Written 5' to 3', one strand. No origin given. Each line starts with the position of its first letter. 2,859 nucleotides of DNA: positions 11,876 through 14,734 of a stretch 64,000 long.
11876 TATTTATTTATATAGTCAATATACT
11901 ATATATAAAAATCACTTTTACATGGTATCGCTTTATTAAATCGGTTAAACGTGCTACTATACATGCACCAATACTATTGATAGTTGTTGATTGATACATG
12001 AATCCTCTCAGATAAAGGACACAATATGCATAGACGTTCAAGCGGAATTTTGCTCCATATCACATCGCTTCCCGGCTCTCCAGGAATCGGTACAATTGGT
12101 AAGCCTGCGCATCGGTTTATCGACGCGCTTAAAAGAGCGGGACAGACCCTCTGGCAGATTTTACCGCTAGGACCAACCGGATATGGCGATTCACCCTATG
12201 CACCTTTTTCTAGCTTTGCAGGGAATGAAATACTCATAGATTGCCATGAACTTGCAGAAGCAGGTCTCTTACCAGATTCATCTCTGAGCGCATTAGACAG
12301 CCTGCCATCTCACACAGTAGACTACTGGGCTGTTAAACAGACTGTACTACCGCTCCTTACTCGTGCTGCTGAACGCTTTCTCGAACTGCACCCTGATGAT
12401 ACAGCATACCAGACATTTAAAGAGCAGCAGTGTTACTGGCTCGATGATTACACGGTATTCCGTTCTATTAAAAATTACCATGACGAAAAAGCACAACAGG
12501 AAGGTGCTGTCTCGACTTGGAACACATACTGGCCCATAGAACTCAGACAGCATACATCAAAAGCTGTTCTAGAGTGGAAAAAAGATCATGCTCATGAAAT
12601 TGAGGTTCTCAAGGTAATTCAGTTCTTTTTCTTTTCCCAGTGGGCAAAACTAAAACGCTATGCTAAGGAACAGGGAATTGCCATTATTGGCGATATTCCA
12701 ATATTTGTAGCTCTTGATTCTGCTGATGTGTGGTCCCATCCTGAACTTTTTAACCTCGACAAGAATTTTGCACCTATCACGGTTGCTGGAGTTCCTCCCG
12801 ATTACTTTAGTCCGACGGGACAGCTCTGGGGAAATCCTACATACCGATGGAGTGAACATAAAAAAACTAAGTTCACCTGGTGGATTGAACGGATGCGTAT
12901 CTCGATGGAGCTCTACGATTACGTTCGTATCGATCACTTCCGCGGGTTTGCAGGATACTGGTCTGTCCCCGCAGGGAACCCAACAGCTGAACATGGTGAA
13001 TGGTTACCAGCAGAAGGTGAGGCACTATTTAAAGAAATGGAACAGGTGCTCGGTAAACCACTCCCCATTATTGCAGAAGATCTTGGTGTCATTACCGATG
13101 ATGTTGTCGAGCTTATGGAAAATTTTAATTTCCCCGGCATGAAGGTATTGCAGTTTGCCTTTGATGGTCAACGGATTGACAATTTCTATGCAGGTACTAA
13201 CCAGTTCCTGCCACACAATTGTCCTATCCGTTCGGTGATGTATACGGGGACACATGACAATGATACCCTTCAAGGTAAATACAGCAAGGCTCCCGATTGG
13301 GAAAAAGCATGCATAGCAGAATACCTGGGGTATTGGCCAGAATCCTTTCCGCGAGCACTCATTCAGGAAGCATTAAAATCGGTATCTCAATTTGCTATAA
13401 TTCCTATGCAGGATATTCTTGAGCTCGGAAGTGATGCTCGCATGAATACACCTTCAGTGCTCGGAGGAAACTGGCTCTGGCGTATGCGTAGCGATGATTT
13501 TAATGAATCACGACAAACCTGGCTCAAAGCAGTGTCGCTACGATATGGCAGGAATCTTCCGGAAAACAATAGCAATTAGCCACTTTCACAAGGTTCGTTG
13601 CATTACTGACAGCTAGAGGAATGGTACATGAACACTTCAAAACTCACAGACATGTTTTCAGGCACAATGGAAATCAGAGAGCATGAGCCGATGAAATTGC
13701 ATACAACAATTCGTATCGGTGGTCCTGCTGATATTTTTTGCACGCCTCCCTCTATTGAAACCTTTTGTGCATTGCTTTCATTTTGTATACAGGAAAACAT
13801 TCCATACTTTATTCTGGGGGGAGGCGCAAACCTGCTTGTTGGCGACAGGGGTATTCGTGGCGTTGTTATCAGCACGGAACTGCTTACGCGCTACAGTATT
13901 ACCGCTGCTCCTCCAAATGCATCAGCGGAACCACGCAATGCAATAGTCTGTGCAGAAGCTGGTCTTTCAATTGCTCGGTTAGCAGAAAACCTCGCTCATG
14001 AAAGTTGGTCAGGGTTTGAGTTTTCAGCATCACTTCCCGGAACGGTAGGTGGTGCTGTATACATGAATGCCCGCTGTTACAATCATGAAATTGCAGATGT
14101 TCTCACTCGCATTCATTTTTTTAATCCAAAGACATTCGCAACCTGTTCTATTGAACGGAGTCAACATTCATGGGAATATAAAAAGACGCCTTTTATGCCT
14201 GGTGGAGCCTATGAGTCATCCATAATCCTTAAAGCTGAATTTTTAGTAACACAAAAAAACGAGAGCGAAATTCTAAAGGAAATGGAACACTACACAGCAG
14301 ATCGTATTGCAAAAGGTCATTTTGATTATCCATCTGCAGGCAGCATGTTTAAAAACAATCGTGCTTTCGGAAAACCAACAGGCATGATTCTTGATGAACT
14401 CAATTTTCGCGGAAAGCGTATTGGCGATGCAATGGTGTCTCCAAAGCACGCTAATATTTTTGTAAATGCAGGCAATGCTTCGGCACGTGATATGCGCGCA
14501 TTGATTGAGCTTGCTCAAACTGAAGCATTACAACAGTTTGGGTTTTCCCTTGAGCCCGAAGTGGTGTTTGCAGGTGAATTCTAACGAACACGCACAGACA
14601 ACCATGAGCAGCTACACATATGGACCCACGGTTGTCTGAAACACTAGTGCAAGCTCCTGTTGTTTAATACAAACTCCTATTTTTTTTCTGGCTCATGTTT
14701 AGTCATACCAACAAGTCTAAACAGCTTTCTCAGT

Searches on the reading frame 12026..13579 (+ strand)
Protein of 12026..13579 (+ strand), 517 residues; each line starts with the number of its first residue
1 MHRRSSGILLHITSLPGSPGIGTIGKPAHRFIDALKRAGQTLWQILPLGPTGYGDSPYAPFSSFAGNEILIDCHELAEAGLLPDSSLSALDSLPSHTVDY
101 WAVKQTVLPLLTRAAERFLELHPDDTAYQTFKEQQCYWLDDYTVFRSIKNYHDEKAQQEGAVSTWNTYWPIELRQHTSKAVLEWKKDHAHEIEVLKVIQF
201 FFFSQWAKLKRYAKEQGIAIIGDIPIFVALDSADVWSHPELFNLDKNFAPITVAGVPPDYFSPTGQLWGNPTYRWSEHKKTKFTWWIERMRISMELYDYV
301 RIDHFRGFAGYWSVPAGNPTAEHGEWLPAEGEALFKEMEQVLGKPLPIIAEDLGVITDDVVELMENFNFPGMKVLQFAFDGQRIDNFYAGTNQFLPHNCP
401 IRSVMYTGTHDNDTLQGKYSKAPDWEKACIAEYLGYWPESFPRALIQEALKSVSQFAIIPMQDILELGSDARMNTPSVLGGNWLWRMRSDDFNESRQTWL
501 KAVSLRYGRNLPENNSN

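Call 72: search_protein_families(library=pfam, proteins=[window:12026-13579:+], max_evalue=0.00001)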
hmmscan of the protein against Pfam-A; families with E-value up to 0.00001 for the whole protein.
window:12026-13579:+ (517 aa): 1 family
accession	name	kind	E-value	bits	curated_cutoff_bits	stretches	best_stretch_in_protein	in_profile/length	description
PF02446.23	Glyco_hydro_77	-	3.4e-163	544.3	25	1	10-491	1-463/465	4-alpha-glucanotransferase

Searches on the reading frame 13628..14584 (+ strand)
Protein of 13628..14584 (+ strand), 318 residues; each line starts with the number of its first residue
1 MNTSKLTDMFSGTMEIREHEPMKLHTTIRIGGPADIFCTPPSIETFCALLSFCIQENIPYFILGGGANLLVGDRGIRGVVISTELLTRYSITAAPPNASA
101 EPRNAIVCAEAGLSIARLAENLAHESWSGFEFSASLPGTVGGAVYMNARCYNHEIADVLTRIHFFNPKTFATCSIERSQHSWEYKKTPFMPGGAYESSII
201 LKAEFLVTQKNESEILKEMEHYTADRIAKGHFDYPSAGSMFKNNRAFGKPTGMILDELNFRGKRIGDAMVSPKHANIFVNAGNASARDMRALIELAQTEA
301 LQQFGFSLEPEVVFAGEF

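Call 72: search_protein_families(library=pfam, proteins=[window:13628-14584:+], max_evalue=0.00001)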
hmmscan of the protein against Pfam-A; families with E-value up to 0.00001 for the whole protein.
window:13628-14584:+ (318 aa): 2 families
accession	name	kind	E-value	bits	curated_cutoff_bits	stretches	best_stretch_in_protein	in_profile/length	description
PF02873.21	MurB_C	-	8.1e-27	93.8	27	1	214-314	1-98/99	UDP-N-acetylenolpyruvoylglucosamine reductase, C-terminal domain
PF01565.28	FAD_binding_4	-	3.3e-16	59.7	26.4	1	35-167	2-131/139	FAD binding domain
